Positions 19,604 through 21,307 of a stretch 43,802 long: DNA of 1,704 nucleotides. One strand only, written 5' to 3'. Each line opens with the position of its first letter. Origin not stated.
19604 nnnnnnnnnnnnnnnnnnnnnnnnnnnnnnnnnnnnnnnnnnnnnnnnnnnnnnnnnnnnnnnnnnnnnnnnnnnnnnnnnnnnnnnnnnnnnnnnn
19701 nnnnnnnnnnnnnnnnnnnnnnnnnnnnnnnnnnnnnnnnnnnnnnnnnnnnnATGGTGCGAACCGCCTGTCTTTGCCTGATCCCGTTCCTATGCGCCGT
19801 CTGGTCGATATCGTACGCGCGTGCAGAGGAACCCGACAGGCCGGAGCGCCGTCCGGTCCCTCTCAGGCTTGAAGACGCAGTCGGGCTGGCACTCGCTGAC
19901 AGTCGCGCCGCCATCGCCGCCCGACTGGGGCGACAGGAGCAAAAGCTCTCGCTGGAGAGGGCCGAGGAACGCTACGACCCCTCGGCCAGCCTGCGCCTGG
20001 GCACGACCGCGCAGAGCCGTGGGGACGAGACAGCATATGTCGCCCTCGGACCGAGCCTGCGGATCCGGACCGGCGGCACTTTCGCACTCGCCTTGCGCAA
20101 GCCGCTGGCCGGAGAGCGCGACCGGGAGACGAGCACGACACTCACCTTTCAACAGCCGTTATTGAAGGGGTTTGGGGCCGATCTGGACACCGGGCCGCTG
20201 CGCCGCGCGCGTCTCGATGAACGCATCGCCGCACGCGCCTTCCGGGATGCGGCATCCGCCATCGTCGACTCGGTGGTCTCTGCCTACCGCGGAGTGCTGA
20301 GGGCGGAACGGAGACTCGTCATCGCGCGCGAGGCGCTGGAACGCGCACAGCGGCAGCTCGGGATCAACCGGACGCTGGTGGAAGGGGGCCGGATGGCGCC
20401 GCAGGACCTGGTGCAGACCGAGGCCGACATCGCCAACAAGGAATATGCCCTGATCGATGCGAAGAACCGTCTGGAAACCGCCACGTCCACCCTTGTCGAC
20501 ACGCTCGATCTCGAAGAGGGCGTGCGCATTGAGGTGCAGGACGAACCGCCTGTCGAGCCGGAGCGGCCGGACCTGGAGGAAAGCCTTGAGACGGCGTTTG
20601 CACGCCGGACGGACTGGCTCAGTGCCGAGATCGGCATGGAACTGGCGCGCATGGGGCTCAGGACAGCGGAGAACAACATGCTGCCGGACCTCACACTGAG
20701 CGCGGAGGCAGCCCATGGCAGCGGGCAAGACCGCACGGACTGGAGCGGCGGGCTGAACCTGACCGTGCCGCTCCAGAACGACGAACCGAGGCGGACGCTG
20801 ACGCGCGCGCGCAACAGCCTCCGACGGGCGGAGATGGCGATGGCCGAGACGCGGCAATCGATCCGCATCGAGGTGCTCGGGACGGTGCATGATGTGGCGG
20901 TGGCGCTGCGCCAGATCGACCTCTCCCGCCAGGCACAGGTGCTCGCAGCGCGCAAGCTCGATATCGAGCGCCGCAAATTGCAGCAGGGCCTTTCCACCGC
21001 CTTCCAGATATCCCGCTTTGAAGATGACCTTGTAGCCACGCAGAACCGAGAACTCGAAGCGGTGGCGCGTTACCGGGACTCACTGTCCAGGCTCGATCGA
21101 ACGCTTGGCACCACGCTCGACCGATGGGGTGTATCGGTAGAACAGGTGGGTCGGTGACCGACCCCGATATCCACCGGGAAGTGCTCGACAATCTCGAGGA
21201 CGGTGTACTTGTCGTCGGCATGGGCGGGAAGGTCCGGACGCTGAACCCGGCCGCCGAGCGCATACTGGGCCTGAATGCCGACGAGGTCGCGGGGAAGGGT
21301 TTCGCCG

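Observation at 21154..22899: PAS domain fused to the cytoplasmic N-terminus of a MacA/HlyD-type membrane-fusion protein, conserved in both paralogs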

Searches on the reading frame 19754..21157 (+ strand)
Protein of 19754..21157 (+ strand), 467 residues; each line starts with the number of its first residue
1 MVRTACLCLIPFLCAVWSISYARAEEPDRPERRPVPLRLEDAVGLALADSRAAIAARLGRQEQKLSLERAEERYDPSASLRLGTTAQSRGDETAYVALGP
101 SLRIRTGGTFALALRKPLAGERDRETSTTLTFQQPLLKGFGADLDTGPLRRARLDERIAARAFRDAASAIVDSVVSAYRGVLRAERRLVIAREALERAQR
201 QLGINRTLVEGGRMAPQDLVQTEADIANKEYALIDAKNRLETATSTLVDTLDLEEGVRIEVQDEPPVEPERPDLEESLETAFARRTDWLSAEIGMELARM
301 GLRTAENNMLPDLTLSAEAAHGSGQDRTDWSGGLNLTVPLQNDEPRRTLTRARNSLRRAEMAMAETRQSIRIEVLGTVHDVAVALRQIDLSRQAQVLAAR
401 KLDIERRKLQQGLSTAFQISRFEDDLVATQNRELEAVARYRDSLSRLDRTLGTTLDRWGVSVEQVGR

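Call 14: search_protein_families(library=pfam, proteins=[window:19754-21157:+], max_evalue=0.01)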
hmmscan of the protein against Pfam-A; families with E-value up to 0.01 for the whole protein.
window:19754-21157:+ (467 aa): 1 family
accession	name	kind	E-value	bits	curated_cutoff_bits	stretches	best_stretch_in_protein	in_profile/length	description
PF02321.23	OEP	-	6.5e-36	124.3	22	2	274-452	1-187/187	Outer membrane efflux protein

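Call 28: search_protein_families(library=ncbifam, proteins=[window:19754-21157:+], max_evalue=0.001)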
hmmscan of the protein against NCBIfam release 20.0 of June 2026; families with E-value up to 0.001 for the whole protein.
window:19754-21157:+ (467 aa): 3 families
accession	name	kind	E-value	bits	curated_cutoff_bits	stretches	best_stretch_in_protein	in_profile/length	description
TIGR01844.1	type_I_sec_TolC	subfamily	6.7e-22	78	225.15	1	123-439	68-385/414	TolC family outer membrane protein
TIGR01845.1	outer_NodT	subfamily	1.7e-09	37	210.05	1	158-452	155-458/460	efflux transporter outer membrane subunit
NF007002.0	PRK09465.1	equivalog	5.6e-07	28.5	495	1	157-406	115-378/460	outer membrane channel protein TolC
